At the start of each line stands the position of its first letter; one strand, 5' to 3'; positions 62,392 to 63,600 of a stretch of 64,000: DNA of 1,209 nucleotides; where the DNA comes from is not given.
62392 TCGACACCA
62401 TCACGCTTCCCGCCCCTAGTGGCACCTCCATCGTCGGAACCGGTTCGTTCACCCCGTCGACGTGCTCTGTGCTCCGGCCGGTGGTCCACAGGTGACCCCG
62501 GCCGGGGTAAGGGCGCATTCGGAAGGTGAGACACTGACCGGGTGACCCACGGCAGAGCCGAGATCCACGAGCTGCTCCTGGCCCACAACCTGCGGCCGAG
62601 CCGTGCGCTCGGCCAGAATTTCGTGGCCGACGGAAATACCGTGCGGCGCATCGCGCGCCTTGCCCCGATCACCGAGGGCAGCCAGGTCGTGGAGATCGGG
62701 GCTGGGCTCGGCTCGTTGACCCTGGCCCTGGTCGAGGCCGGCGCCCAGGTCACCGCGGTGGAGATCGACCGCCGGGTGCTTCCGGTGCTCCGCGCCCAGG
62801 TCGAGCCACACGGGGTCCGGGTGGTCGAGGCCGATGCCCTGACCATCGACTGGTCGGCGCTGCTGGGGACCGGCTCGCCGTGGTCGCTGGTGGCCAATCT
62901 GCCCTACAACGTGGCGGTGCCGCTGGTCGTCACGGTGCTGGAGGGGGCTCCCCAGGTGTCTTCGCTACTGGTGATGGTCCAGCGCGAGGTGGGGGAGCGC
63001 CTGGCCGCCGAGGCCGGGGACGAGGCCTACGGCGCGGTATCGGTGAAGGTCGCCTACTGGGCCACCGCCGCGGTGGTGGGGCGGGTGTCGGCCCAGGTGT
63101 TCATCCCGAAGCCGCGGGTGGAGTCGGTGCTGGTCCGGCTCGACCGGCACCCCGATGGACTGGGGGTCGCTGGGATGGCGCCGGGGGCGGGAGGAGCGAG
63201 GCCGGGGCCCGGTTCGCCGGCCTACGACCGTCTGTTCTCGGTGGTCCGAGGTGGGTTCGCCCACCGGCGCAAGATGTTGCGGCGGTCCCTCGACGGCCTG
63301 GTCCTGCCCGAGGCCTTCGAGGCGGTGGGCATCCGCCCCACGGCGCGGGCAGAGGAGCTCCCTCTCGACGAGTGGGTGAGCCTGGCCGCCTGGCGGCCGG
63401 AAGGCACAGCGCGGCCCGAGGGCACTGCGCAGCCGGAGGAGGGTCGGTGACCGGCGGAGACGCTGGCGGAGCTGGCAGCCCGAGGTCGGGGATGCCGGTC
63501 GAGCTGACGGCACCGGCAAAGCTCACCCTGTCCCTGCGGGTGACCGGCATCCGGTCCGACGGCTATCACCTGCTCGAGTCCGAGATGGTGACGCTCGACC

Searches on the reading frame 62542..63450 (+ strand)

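Call 44: search_protein_families(library=pfam, proteins=[window:62542-63450:+], max_evalue=0.001)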
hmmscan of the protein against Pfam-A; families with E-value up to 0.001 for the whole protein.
window:62542-63450:+ (302 aa): 3 families
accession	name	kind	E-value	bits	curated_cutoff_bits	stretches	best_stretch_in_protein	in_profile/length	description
PF00398.26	RrnaAD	-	6.3e-45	153.8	24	1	21-205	6-193/263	Ribosomal RNA adenine dimethylase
PF13649.12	Methyltransf_25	-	1.5e-05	26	27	1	49-103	1-59/97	Methyltransferase domain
PF08241.18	Methyltransf_11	-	6.2e-05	24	21.2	1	50-102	1-54/95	Methyltransferase domain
